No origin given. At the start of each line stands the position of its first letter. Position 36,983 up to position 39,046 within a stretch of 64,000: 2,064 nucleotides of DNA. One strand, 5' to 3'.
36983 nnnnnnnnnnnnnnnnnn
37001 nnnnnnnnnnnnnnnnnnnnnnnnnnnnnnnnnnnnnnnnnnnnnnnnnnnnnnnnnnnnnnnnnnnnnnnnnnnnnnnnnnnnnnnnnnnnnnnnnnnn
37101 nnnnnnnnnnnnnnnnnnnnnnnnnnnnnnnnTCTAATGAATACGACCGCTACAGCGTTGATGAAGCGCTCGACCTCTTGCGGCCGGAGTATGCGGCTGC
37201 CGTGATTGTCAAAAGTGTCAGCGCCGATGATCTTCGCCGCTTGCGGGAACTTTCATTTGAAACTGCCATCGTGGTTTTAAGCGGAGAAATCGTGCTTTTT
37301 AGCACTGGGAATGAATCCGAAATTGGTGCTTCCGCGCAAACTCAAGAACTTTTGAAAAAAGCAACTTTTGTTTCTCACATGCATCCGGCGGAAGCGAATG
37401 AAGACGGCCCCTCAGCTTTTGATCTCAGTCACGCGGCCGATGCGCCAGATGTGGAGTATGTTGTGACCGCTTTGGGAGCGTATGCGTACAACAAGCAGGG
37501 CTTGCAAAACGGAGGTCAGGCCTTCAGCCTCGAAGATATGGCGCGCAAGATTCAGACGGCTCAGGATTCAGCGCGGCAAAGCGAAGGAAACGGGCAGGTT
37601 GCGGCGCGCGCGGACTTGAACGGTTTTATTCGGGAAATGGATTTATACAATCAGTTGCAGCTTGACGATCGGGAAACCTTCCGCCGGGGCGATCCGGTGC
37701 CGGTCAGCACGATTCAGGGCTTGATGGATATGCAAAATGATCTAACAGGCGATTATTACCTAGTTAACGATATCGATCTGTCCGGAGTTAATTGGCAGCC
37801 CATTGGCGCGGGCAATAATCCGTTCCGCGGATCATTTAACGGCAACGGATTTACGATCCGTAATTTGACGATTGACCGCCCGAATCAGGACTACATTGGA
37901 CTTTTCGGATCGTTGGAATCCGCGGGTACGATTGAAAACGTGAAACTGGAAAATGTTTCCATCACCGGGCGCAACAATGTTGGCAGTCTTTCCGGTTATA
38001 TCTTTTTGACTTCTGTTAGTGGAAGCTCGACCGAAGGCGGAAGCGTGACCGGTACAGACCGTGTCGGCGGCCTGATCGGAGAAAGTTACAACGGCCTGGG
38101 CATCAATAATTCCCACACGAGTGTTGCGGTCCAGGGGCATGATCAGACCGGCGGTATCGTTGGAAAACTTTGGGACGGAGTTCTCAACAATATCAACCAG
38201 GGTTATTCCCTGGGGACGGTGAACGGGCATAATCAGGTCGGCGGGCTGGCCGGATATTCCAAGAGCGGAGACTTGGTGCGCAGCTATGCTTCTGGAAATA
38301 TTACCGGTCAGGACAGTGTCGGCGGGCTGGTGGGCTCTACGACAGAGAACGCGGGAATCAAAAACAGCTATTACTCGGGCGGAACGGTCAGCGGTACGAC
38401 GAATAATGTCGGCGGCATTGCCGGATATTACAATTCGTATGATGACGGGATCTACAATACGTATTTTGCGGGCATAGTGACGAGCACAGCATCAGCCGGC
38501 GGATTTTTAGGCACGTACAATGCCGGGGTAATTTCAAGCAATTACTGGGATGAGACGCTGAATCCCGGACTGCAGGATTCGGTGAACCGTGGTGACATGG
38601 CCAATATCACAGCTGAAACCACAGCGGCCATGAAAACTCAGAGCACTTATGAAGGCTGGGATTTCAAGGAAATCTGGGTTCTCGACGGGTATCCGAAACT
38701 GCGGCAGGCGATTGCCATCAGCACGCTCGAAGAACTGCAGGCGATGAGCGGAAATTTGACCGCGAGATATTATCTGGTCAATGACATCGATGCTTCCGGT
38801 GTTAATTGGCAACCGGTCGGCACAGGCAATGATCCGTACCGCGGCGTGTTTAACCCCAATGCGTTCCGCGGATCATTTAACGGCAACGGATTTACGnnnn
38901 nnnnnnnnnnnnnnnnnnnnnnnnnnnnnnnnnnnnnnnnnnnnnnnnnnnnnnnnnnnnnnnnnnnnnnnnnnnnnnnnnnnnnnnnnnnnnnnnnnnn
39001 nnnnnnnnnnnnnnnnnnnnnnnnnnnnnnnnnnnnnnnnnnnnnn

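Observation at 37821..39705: Perfectly identical 844-bp tandem duplication inside the giant GLUG-repeat gene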

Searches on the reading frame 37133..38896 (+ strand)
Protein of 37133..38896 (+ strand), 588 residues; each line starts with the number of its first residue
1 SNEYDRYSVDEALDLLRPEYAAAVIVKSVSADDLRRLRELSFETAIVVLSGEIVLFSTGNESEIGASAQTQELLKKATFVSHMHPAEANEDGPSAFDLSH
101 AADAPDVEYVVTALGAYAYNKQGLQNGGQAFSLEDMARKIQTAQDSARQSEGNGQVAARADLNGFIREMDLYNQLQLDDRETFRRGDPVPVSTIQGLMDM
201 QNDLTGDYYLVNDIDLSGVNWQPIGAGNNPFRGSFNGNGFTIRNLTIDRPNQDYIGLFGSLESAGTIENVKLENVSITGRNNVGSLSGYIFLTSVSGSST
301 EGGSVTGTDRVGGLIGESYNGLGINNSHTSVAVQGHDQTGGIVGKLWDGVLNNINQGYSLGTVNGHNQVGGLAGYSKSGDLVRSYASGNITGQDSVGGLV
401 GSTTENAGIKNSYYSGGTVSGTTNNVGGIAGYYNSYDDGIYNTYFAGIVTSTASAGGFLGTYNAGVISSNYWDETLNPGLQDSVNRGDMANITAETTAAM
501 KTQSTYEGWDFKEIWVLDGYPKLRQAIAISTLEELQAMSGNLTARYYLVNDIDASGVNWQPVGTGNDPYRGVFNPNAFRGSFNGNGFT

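Call 26: find_related_loci(query=window:37133-38896:+, collection=metagenome_contigs, flank=10000)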
Query seq(588 aa) (588 aa) in metagenome_contigs; peptide patterns used: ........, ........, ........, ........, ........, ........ (x = any residue, [..] = any of these).
48 stretches matched a pattern; 1 encode a relative of the query (tblastn E <= 1e-3); 1 distinct loci.
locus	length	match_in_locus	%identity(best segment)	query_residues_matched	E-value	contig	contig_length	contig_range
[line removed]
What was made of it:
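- Tried and rejected: A JGI metagenome scan found only one relative at 26% identity (call 26).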

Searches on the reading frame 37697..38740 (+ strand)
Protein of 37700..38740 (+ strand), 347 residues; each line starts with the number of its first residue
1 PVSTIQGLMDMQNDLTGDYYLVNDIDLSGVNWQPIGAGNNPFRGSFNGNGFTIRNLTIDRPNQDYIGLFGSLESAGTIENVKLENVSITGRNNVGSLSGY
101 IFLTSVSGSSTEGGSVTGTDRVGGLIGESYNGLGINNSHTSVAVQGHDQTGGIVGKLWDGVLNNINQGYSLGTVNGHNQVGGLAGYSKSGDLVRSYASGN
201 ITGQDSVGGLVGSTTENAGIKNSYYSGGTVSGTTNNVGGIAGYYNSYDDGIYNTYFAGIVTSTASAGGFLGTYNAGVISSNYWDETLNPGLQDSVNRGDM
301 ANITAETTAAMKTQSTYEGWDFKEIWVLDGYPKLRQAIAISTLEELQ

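Call 29: search_protein_families(library=pfam, proteins=[window:37700-38740:+], max_evalue=1)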
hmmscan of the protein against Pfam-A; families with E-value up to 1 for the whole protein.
window:37700-38740:+ (347 aa): 2 families
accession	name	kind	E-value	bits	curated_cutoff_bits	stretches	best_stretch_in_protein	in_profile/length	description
PF05342.19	Peptidase_M26_N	-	7.2e-06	25.9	27.7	1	9-99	148-235/250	M26 IgA1-specific Metallo-endopeptidase N-terminal region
PF07581.17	Glug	-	0.012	16.5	20.5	2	176-202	1-28/28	The GLUG motif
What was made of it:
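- On Peptidase_M26_N / GLUG beta-helix module: A single module alone scores 25.9 bits, just below the cut-off (call 29). The score is 16.5 bits against a cut-off of 20.5 (call 29).
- Closest known: N-terminal beta-helix of Gram-positive IgA1 metalloproteases. Different: The Glug motif model scores below its cut-off (16.5 against 20.5 bits, call 29).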

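Call 30: search_solved_structures(query=window:37700-38740:+, max_evalue=0.01)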
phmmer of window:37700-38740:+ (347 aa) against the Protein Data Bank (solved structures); distinct sequences matched with E-value up to 0.01: 3.
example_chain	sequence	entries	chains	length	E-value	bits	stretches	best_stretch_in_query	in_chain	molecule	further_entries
6xja_P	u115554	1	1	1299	0.0024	20.4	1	76-245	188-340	Immunoglobulin A1 protease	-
7jgj_A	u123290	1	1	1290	0.0025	20.4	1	76-246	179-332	Immunoglobulin A1 protease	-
6xjb_A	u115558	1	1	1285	0.0027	20.3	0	76-250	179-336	Immunoglobulin A1 protease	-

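Call 49: predict_structure(alignment_id=A2)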
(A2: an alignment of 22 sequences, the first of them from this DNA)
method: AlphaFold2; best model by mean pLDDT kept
length: 334 residues; sequences in the alignment: 22
mean_pLDDT: 90.4   pTM: 0.90
mean pLDDT of the five models: 90.4, 90.2, 89.9, 89.0, 88.1
residues with pLDDT >= 90: 238; 70-90: 72; 50-70: 11; < 50: 13
segments of 3 or more residues with pLDDT < 50: 316-325, 328-330
pLDDT, mean of each block of 10 residues (from residue 1): 95 95 97 95 97 98 98 91 98 98 96 98 98 94 98 97 91 96 97 92 97 94 84 94 92 88 90 90 87 76 83 56 47 54
secondary structure, 60 per line:
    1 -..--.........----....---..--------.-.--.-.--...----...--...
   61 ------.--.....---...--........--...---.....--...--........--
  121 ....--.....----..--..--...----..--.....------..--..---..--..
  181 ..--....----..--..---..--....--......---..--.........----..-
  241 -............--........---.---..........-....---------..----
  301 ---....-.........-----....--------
elements in order: H6-14 E19-22 E46-48 E53-55 E58-60 E70-74 E78-80 E83-90 E93-95 E99-103 E106-108 E111-118 E121-124 E127-131 E144-146 E155-159 E179-182 E185-188 E206-209 E212-217 E225-233 E242-253 E256-263 E271-280 E282-285 E304-307 H309-317 H323-326
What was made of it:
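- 37697..37820 (+): Head 1 (aa 283-324): N-terminal cap and linker of module 1, not part of the identical tract. AF2 model residues 1-42 contain the cap helix (call 49).
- On Peptidase_M26_N / GLUG beta-helix module: AF2 pLDDT 90.4 and pTM 0.90 (call 49).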

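Call 51: fold_search(model_id=the predicted structure, library=pdb)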
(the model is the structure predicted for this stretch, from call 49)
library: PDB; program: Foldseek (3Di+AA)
matches with E <= 10: 302; with E <= 0.001: 1
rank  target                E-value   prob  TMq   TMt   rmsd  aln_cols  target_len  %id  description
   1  3n6z                  4.8e-07  1.00  0.47  0.47   6.5       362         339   20  Crystal structure of a putative immunoglobulin A1 protease (BACOVA_03286) from Bacteroides ovatus at 1.30 A resolution (released 2010-07-21)
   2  6xja_P                1.1e-03  1.00  0.52  0.15   8.6       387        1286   13  Streptococcus Pneumoniae IgA1 Protease with IgA1 substrate (released 2021-01-20)
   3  7uvk                  2.5e-03  1.00  0.44  0.14   9.5       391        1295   14  G. haemolysans IgA1 protease (released 2022-11-23)
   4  6xjb                  3.7e-03  1.00  0.48  0.14  18.5       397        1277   14  IgA1 Protease (released 2020-12-09)
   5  7jgj_A                7.8e-03  1.00  0.50  0.15  11.2       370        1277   16  IgA1 Protease in complex with neutralizing mAb (released 2020-12-09)
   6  7uvl_P                1.0e-02  0.99  0.41  0.13   7.4       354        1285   14  IgA1 Protease with IgA1 substrate (released 2022-11-23)
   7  7xza_A                1.3e-02  0.75  0.31  0.26  12.5       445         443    9  Mutant (Y242F) of the N-terminal domain of fucoidan lyase FdlA (released 2022-09-28)
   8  7xzc_B                1.6e-02  0.33  0.25  0.21  13.4       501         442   10  Mutant (R240A) of the N-terminal domain of fucoidan lyase FdlA (released 2022-09-28)
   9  7xks                  1.7e-02  0.57  0.23  0.25  13.1       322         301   12  Crystal structure of an alkaline pectate lyase from Bacillus clausii (released 2023-03-29)
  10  7xz9_A                1.8e-02  0.69  0.31  0.25  11.8       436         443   10  Mutant (E236A) of the N-terminal domain of fucoidan lyase FdlA (released 2022-09-28)
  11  7xzb_A                1.9e-02  0.75  0.31  0.25  11.3       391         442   11  Mutant (Y242A) of the N-terminal domain of fucoidan lyase FdlA (released 2022-09-28)
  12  7xzc_A                2.2e-02  0.44  0.26  0.22  11.9       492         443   12  Mutant (R240A) of the N-terminal domain of fucoidan lyase FdlA (released 2022-09-28)
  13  7xzd_A                2.4e-02  0.21  0.19  0.17  13.2       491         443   11  Mutant (F179A) of the N-terminal domain of fucoidan lyase FdlA (released 2022-09-28)
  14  5w6f_A                2.6e-02  0.35  0.24  0.16  12.2       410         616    8  Crystal structure of Bacteriophage CBA120 tailspike protein 3 (TSP3, orf212) (released 2018-10-24)
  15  6kvh                  3.5e-02  0.28  0.22  0.22  12.0       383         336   10  The mutant crystal structure of endo-polygalacturonase (T284A) from Talaromyces leycettanus JCM 12802 (released 2020-09-09)
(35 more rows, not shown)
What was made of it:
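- On Peptidase_M26_N / GLUG beta-helix module: Foldseek: 3n6z E 4.8e-7; 6xja, 7uvk and 7jgj with probability 1.0 (call 51).
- Closest known: N-terminal beta-helix of Gram-positive IgA1 metalloproteases. Same: Fold matches: Foldseek E 4.8e-7 to 3n6z with probability 1.0, and probability 1.0 to 6xja (call 51).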
